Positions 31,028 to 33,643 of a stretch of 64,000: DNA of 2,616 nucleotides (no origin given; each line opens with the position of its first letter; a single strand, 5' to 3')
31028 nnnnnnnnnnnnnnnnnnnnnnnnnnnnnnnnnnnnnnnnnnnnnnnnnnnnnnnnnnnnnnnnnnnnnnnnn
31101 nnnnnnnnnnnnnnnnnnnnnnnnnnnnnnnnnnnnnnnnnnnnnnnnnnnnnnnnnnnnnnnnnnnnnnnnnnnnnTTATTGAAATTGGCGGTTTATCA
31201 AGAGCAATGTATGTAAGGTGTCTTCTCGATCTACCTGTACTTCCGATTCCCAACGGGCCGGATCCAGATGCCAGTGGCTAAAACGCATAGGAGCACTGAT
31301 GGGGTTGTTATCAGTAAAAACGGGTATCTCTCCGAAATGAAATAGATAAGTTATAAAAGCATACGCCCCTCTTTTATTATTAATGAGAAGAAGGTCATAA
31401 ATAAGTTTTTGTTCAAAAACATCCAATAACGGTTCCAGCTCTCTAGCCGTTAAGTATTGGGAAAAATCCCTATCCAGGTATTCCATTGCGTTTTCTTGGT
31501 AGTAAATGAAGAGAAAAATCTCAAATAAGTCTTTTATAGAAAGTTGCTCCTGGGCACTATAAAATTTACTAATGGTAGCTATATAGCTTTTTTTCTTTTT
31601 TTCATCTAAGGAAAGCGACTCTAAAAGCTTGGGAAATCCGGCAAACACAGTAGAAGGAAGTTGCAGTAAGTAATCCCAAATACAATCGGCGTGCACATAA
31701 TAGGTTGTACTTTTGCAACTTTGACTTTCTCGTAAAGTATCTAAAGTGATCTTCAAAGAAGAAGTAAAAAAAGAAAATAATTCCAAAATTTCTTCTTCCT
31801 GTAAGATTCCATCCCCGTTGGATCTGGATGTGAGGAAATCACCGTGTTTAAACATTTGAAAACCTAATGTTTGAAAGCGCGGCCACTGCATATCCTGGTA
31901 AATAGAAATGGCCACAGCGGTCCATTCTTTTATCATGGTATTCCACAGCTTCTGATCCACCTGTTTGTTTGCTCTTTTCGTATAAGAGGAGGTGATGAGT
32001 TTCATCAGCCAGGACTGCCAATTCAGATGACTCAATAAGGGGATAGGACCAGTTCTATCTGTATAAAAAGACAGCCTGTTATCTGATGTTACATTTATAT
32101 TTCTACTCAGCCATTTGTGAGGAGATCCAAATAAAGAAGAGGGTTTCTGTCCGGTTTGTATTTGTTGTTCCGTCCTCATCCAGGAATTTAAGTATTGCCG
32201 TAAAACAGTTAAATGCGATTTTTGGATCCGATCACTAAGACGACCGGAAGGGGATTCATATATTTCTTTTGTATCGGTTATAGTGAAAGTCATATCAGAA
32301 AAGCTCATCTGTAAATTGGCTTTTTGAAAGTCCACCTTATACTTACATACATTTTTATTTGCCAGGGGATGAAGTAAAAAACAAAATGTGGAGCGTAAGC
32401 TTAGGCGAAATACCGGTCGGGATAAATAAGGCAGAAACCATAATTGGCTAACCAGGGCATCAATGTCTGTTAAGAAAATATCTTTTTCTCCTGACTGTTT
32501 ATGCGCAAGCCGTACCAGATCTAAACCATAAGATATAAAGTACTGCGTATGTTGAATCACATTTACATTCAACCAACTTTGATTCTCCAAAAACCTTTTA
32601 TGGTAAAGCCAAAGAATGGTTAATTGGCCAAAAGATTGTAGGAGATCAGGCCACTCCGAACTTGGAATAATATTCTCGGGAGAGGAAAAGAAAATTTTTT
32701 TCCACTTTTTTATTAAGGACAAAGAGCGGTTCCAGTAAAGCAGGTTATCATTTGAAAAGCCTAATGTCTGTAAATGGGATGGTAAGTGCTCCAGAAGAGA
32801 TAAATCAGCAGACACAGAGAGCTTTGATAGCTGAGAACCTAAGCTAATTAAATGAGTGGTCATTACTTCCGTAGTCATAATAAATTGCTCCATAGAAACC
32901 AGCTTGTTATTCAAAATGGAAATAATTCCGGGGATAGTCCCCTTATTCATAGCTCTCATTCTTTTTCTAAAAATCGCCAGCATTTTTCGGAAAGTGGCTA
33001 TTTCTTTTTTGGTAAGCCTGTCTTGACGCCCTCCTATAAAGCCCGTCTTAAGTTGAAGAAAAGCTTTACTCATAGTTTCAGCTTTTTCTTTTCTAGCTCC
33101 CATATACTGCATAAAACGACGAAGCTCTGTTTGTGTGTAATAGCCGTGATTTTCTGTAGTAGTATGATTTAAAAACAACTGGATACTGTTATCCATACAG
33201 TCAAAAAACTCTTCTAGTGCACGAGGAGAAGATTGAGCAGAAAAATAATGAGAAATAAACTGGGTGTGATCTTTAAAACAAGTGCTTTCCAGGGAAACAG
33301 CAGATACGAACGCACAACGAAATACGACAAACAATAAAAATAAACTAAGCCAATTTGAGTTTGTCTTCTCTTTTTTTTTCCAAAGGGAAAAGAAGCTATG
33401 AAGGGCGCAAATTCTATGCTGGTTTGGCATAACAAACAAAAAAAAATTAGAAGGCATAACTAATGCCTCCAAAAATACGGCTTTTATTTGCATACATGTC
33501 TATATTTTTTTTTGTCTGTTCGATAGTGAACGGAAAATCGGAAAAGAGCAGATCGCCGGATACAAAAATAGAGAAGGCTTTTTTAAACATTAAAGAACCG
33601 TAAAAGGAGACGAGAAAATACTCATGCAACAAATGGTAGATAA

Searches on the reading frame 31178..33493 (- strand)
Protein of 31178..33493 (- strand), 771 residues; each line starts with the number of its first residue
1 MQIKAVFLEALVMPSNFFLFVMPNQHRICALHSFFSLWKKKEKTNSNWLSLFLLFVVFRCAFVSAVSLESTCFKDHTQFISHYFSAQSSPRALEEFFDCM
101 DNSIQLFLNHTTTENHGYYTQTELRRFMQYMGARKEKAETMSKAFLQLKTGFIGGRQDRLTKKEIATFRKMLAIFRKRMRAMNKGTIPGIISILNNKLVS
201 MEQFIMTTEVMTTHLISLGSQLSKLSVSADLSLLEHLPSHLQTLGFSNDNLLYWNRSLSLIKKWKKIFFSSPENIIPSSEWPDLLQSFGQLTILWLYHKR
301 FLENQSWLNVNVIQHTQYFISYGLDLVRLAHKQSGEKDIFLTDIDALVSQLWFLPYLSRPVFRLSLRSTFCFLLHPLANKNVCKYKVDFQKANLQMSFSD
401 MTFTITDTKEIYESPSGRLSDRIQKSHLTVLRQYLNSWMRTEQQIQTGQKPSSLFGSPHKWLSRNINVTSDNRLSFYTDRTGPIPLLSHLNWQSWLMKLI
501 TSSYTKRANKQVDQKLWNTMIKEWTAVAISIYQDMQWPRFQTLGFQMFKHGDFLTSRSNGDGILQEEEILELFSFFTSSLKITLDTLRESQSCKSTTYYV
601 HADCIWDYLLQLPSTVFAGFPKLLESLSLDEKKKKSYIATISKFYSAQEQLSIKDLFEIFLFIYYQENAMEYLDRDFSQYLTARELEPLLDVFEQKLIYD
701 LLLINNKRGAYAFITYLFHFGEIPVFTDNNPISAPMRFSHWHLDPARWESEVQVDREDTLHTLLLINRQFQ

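Call 5: search_protein_families(library=pfam, proteins=[window:31178-33493:-], max_evalue=1)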
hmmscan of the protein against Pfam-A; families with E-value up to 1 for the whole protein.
window:31178-33493:- (771 aa): 0 families

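Call 6: search_protein_families(library=padloc, proteins=[window:31178-33493:-], max_evalue=1)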
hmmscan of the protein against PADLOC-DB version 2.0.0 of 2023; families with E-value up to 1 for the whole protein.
window:31178-33493:- (771 aa): 0 families

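Call 7: search_protein_families(library=ncbifam, proteins=[window:31178-33493:-], max_evalue=1)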
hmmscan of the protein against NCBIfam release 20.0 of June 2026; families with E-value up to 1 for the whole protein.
window:31178-33493:- (771 aa): 0 families

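Call 101: find_encoding_contigs(protein=window:31178-33493:-, flank=6000, max_places=8)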
Protein window:31178-33493:- (771 aa): no gene with exactly this product is on record in the collection.
